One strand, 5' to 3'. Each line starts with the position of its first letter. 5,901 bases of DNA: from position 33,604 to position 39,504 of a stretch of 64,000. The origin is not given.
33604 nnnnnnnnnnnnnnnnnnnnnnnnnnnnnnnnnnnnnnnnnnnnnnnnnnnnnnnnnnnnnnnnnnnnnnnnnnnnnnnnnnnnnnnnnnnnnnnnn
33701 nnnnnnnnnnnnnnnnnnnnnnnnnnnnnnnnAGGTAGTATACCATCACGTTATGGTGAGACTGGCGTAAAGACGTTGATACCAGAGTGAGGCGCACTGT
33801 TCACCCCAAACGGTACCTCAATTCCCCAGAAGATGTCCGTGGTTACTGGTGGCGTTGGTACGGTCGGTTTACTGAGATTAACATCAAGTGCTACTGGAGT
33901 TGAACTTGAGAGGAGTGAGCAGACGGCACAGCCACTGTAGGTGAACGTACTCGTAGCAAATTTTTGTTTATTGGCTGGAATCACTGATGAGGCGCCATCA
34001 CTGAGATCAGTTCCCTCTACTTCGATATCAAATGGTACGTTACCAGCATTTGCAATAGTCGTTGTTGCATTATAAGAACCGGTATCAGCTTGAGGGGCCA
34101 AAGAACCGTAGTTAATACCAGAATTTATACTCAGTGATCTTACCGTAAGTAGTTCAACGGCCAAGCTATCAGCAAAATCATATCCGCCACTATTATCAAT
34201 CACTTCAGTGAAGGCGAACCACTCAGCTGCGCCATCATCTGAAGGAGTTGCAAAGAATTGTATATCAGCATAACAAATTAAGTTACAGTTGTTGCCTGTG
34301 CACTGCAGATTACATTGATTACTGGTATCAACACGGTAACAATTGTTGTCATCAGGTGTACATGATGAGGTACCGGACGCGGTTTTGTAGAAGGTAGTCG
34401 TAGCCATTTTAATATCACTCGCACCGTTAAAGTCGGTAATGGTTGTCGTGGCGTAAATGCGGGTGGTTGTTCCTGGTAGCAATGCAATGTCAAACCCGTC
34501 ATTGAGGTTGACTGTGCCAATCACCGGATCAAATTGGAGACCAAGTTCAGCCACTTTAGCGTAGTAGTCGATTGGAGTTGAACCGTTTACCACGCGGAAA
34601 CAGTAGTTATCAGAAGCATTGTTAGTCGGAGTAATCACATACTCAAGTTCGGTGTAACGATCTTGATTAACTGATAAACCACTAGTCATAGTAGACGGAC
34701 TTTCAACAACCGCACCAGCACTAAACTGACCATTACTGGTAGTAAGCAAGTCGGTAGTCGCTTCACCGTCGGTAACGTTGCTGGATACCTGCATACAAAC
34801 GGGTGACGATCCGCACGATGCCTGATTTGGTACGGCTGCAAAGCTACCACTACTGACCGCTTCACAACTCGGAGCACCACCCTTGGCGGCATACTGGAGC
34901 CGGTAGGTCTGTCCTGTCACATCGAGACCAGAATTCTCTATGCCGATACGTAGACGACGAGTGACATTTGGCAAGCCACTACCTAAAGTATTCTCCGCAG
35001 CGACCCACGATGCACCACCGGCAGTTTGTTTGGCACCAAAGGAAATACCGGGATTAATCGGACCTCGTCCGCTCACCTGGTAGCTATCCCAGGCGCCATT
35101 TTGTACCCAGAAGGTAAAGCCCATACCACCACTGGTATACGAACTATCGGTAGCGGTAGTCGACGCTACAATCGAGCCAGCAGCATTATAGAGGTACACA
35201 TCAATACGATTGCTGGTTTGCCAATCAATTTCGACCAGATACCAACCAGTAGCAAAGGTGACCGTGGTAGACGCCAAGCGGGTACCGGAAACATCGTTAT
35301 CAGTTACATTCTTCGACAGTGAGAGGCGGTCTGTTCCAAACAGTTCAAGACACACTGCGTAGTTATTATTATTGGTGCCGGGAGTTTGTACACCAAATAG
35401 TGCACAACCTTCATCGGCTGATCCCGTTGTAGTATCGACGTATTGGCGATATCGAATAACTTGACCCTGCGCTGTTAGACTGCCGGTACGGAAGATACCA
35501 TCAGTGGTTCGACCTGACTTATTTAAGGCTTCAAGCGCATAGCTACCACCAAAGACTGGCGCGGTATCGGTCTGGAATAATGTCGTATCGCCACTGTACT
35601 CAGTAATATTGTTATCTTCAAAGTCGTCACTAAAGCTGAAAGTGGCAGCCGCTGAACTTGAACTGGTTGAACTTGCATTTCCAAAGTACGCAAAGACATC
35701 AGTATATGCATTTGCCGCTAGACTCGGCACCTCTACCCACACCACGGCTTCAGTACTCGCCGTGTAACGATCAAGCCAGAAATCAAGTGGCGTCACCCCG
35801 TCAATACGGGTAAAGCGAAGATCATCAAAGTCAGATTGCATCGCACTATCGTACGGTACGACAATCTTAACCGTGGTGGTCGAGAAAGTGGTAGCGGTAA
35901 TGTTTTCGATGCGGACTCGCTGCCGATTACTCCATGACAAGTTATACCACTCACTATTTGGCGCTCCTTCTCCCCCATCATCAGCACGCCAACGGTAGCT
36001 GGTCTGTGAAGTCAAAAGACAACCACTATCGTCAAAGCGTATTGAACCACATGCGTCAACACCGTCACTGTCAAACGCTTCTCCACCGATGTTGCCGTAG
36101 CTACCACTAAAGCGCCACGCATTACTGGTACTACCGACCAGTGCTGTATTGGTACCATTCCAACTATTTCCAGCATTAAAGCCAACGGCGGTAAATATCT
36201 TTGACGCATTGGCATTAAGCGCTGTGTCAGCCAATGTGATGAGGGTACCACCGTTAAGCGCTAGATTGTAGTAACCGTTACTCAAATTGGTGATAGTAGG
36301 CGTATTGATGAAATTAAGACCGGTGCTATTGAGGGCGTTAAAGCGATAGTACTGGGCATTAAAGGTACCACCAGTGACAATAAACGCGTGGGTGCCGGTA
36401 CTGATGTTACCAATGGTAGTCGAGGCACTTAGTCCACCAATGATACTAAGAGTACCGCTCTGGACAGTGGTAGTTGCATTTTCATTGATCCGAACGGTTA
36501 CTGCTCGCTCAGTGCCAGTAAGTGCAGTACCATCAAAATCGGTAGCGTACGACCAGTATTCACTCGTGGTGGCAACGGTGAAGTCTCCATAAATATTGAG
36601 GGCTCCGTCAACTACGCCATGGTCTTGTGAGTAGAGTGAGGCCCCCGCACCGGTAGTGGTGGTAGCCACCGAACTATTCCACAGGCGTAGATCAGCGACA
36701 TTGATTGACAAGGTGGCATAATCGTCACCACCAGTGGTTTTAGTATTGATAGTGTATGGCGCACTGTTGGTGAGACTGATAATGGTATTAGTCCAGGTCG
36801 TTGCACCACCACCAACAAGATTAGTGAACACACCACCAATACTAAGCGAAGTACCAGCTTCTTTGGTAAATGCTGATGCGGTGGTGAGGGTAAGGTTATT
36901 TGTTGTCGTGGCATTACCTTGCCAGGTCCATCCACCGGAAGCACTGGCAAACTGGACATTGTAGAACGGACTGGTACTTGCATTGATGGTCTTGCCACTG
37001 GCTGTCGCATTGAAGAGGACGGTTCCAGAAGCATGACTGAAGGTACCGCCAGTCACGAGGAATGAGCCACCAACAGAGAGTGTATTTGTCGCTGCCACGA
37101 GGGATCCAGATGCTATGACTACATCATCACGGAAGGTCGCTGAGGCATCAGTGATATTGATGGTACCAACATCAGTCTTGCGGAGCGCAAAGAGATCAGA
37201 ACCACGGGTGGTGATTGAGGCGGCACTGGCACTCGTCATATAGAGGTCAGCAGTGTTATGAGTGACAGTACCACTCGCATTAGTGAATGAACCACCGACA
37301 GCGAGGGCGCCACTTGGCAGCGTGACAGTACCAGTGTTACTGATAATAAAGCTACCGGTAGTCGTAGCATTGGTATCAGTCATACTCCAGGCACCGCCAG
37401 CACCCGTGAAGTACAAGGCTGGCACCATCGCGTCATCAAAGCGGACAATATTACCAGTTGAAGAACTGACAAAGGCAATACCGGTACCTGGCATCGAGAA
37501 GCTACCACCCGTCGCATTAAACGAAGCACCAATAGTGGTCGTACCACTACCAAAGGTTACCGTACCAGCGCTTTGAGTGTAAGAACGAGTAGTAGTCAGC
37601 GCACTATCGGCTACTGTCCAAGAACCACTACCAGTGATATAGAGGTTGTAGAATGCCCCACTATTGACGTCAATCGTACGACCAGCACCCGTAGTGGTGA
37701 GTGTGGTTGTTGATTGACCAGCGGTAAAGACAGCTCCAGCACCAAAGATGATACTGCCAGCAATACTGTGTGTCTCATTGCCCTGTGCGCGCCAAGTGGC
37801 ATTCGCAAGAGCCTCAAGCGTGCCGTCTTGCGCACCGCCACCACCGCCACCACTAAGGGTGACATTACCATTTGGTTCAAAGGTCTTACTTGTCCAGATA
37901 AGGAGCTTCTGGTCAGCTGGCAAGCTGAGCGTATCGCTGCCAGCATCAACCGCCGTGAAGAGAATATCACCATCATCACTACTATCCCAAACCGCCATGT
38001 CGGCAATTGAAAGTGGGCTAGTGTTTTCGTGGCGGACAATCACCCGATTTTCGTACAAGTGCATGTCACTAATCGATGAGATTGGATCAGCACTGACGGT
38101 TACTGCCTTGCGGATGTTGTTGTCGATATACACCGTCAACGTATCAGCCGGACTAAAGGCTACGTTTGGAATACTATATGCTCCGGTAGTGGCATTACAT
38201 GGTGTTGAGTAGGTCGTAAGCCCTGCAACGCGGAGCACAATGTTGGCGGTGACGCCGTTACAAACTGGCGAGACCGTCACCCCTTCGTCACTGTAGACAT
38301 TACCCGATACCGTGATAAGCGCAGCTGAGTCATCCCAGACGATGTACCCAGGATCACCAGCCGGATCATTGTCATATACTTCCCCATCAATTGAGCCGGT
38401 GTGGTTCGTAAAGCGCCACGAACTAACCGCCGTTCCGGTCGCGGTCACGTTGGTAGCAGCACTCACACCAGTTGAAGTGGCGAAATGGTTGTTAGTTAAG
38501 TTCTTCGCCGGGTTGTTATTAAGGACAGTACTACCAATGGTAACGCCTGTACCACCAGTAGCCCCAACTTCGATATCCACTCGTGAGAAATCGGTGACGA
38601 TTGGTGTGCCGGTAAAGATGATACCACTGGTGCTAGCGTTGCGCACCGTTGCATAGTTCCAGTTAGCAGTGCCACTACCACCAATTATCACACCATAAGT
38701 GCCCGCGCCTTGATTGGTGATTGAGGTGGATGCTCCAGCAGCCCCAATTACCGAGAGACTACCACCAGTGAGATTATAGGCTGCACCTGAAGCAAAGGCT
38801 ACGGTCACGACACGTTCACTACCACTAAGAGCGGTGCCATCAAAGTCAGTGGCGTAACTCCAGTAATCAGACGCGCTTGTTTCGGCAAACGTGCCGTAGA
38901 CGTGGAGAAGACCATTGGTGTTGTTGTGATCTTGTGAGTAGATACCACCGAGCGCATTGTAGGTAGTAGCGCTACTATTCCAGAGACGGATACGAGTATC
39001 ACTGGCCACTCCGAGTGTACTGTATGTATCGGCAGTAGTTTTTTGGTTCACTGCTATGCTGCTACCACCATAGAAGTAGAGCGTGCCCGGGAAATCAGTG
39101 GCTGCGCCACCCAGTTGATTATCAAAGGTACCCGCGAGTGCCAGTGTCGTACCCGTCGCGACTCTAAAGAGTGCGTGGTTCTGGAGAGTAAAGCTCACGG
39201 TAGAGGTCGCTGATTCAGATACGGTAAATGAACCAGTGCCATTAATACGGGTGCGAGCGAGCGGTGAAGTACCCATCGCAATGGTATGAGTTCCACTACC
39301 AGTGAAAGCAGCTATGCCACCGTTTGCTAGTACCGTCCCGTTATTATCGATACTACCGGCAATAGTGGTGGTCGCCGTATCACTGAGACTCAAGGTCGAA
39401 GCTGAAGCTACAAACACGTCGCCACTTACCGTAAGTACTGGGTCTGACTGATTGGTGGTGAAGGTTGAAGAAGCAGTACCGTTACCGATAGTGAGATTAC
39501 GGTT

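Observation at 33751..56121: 7456-aa single-ORF surface protein with DUF2341+LamG pairs, beta-helix repeat arrays and ~900-aa internal tandem duplications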

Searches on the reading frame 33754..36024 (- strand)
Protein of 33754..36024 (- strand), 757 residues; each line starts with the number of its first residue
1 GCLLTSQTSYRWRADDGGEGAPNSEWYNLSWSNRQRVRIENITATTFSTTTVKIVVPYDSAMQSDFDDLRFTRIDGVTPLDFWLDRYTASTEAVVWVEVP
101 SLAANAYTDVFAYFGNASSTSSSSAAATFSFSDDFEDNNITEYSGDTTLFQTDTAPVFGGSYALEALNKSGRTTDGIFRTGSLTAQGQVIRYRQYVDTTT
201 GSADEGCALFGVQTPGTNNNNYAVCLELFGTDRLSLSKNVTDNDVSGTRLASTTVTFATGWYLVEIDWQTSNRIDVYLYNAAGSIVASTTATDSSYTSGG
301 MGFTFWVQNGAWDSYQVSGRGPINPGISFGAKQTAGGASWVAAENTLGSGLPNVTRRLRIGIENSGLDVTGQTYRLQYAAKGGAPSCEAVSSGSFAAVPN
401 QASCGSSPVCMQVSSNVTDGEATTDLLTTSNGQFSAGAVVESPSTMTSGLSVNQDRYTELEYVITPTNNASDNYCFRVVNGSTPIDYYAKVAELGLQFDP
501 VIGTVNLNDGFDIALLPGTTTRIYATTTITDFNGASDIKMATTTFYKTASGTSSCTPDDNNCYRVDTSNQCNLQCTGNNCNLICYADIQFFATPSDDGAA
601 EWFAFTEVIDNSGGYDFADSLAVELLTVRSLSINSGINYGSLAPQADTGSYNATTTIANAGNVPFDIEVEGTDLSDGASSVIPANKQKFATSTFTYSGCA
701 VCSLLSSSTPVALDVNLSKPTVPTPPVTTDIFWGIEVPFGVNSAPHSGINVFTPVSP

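Call 7: search_protein_families(library=pfam, proteins=[window:33754-36024:-], max_evalue=1)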
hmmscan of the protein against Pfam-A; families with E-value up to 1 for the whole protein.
window:33754-36024:- (757 aa): 1 family
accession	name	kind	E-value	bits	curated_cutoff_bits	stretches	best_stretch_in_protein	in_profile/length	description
PF10102.14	DUF2341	-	1.4e-15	57.9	23.4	1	65-140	1-76/84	Domain of unknown function (DUF2341)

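Call 45: search_protein_families(library=phrogs, proteins=[window:33754-36024:-], max_evalue=0.001)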
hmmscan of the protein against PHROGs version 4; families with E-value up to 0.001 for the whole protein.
window:33754-36024:- (757 aa): 0 families

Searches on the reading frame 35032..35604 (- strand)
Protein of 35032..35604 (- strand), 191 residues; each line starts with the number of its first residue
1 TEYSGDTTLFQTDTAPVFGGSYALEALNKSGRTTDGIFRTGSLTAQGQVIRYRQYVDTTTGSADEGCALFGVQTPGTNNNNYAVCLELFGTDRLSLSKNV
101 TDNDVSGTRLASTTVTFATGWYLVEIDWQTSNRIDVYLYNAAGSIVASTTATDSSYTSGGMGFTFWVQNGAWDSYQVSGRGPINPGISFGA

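Call 77: search_solved_structures(query=A4, max_evalue=5)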
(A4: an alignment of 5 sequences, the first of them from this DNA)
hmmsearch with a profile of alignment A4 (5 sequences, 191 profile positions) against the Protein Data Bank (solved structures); distinct sequences matched with E-value up to 5: 1.
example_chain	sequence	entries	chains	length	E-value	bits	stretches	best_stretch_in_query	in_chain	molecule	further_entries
6fwx_A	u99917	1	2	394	0.15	14.9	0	8-36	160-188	Titin,Titin,Titin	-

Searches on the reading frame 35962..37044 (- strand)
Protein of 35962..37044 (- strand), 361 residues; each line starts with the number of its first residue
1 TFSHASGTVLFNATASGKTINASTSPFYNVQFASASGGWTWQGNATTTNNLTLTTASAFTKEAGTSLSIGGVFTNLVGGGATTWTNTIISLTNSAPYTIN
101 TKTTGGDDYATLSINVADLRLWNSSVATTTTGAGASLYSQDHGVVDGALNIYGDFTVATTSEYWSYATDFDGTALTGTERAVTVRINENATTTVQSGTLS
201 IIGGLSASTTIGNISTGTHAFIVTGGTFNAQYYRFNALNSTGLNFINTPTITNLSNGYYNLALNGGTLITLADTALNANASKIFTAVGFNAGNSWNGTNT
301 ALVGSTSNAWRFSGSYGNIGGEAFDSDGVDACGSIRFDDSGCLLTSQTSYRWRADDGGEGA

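Call 27: search_protein_families(library=pfam, proteins=[window:35962-37044:-], max_evalue=1)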
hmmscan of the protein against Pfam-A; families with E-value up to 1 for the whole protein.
window:35962-37044:- (361 aa): 1 family
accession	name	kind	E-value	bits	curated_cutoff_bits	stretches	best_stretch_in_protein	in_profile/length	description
PF25729.1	crAss_MUZ_C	-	0.78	10.7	27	0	278-297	23-42/83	Crassvirus muzzle protein C-terminal domain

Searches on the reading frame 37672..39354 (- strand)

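Call 27: search_protein_families(library=pfam, proteins=[window:37672-39354:-], max_evalue=1)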
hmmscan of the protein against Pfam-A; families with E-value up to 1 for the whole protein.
window:37672-39354:- (561 aa): 1 family
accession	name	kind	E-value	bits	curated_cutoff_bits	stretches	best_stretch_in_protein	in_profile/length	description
PF18407.7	GNAT_like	-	0.023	15.4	26.3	1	496-533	11-47/61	GCN5-related N-acetyltransferase like domain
